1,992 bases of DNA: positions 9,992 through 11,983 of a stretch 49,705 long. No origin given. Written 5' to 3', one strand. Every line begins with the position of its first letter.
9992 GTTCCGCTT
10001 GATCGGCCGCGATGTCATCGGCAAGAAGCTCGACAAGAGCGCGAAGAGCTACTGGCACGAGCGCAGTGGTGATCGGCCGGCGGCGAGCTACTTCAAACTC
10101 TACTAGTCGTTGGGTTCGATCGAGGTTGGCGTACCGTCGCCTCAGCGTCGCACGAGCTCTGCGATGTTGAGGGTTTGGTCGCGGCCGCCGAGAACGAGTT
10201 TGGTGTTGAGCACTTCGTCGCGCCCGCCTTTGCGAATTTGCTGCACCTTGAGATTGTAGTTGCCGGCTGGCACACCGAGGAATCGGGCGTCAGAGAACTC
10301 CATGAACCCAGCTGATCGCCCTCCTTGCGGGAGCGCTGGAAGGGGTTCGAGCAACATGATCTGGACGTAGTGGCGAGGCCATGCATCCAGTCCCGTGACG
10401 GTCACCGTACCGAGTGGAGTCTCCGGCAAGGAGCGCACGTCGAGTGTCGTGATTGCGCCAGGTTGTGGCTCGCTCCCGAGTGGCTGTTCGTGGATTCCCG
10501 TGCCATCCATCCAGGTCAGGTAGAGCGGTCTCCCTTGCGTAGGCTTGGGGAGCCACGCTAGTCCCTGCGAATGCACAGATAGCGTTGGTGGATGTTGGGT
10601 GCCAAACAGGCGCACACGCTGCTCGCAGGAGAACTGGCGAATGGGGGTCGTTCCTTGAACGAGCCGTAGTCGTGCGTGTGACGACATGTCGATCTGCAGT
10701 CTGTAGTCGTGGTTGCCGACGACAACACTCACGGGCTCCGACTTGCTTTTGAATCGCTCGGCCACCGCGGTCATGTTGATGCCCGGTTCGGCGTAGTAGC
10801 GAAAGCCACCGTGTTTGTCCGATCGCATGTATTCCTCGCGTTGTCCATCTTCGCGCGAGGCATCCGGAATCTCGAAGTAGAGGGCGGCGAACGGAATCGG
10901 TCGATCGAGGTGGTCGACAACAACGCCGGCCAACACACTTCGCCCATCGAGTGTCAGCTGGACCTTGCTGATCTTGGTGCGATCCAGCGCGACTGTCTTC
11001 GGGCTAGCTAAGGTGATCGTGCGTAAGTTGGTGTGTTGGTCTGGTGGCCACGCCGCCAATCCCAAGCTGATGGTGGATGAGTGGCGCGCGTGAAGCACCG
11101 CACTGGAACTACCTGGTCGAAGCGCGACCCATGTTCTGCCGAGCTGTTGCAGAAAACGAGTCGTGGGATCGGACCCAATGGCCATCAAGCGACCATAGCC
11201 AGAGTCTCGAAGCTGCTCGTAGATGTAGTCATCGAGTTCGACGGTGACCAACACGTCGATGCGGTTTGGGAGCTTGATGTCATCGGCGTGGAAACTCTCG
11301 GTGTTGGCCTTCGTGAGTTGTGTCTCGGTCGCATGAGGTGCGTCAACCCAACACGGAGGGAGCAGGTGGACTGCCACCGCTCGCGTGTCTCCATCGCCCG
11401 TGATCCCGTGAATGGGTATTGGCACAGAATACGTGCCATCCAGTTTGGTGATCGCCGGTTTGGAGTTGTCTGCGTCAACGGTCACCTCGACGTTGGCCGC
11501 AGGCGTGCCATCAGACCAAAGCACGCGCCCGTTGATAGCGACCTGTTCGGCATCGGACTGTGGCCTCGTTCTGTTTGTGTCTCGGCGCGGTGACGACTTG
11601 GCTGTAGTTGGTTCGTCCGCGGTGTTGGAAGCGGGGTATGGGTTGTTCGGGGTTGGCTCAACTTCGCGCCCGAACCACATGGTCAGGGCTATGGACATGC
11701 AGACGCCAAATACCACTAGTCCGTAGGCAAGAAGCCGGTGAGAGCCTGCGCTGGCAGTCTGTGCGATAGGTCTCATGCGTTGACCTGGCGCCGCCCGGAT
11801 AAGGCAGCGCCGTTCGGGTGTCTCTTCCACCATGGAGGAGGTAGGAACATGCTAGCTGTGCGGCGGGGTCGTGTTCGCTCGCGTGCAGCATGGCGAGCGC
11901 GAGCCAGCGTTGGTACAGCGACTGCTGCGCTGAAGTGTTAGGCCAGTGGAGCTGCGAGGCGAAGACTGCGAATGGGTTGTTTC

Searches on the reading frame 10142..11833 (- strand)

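Call 80: search_protein_families(library=pfam, proteins=[window:10142-11833:-], max_evalue=0.0001)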
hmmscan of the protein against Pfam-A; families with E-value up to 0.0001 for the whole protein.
window:10142-11833:- (563 aa): 1 family
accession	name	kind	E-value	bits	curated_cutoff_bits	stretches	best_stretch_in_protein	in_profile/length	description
PF13620.12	CarboxypepD_reg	-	7.4e-10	39.5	32.3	0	100-139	2-45/82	Carboxypeptidase regulatory-like domain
